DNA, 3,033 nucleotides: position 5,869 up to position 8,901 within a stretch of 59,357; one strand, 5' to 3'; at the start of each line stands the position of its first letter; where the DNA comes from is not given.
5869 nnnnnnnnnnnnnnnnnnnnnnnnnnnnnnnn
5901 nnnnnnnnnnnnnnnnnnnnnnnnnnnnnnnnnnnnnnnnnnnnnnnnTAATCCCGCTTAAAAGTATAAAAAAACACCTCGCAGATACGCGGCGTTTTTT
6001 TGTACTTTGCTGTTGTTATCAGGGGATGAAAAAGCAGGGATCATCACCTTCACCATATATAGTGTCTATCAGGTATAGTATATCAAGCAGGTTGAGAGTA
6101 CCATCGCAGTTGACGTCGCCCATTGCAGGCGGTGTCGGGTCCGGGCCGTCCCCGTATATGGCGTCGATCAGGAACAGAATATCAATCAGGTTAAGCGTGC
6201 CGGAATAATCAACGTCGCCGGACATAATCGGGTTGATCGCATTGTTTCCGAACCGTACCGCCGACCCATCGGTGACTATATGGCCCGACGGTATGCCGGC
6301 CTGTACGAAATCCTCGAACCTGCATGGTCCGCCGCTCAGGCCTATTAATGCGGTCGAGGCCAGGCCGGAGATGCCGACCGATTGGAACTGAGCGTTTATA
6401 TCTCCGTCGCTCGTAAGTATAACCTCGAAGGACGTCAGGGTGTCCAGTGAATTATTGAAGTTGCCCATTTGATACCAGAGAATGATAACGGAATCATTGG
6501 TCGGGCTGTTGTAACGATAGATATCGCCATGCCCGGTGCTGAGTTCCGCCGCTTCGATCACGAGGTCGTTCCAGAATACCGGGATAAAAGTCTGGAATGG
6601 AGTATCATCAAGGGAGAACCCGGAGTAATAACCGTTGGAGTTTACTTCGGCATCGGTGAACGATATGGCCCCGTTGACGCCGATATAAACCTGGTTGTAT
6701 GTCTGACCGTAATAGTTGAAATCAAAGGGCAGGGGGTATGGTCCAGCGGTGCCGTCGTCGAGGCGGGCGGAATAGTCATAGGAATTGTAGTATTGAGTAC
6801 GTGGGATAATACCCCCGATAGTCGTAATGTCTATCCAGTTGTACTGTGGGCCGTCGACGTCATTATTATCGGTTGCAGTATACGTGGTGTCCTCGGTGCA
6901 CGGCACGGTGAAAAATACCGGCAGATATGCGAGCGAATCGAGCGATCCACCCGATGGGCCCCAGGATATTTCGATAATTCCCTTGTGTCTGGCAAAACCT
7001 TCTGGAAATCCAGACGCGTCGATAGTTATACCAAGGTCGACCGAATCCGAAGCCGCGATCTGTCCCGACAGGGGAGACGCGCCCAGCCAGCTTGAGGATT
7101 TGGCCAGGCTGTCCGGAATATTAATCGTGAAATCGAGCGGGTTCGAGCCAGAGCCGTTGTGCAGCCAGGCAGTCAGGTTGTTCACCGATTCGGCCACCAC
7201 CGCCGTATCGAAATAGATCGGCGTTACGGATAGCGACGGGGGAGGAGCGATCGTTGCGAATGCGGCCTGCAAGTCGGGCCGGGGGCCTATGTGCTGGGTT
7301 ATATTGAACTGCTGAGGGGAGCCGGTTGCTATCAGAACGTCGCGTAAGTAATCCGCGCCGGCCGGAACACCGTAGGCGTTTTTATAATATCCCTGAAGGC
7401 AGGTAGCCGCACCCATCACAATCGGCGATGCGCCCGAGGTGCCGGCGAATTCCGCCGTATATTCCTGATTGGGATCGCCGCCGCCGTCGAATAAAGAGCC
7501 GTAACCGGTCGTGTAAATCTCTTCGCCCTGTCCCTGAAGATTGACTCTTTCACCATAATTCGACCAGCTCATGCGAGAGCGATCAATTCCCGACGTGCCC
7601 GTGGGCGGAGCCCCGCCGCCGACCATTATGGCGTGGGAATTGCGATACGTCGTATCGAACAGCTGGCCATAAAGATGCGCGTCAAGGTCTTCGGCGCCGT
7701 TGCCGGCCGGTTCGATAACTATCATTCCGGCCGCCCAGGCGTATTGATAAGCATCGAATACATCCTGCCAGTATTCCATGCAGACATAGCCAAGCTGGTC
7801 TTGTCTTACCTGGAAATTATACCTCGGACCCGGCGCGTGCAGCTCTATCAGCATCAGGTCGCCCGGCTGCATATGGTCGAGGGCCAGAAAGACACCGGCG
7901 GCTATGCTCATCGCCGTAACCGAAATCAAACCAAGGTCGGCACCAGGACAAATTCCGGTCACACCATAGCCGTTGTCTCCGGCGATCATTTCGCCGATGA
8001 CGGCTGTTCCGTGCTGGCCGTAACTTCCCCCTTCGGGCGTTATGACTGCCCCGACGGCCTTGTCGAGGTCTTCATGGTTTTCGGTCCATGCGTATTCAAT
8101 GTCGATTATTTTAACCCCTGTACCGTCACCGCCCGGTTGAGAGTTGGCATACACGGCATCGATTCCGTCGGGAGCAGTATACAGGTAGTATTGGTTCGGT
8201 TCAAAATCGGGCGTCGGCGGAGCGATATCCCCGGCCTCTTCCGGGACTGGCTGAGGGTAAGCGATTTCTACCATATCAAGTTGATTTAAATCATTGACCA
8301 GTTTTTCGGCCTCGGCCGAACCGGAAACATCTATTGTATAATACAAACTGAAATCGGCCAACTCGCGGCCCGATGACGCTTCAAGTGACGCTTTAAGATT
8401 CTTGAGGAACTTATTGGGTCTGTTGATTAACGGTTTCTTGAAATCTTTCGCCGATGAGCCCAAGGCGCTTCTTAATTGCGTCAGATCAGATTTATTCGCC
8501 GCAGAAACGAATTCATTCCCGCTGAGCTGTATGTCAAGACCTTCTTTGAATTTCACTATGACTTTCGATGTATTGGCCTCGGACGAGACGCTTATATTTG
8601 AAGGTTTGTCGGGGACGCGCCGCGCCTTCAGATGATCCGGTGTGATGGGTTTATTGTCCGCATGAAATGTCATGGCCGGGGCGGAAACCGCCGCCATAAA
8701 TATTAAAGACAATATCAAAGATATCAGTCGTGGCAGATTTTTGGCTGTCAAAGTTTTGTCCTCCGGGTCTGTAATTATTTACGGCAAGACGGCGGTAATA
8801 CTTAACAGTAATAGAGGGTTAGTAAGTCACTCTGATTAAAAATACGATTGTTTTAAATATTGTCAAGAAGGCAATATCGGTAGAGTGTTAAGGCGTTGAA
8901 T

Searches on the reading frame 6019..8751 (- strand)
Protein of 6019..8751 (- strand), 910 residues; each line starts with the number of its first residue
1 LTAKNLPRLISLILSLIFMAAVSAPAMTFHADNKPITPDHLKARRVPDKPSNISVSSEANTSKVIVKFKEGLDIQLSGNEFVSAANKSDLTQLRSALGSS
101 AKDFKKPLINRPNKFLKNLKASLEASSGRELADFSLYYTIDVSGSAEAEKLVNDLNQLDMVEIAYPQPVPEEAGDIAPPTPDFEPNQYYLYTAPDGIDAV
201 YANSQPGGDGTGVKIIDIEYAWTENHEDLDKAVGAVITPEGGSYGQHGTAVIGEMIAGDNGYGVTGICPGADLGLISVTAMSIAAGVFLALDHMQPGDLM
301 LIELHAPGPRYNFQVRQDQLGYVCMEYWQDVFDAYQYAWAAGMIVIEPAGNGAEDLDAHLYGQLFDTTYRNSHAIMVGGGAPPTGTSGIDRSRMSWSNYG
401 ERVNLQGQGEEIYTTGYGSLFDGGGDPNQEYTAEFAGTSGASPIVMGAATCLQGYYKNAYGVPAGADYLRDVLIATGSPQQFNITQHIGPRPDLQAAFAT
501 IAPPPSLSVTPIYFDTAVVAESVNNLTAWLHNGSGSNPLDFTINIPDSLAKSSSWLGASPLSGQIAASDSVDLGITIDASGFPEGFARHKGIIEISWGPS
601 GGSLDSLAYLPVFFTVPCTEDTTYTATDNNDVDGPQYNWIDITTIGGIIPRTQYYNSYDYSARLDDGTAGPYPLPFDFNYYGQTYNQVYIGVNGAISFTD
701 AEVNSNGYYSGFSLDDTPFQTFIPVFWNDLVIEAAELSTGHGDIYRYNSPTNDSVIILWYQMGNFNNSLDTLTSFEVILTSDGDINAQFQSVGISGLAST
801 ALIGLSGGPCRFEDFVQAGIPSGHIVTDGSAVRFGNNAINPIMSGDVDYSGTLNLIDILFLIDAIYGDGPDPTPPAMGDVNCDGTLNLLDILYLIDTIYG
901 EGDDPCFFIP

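Call 6: search_protein_families(library=pfam, proteins=[window:6019-8751:-], max_evalue=1)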
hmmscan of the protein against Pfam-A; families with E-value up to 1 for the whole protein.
window:6019-8751:- (910 aa): 2 families
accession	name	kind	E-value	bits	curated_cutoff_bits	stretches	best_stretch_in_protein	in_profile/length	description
PF00082.27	Peptidase_S8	-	6.6e-11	42.5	21.8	1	240-477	49-273/288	Subtilase family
PF00404.24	Dockerin_1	-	7.6e-07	29.7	22.9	1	845-897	2-55/57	Dockerin type I domain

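Call 67: search_protein_families(library=ncbifam, proteins=[window:6019-8748:-], max_evalue=0.001)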
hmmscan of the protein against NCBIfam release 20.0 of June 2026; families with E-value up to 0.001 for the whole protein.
window:6019-8748:- (909 aa): 1 family
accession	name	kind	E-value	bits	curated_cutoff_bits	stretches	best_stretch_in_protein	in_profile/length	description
TIGR03921.1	T7SS_mycosin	equivalog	3.3e-05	23.2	278.75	0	330-457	138-249/353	type VII secretion-associated serine protease mycosin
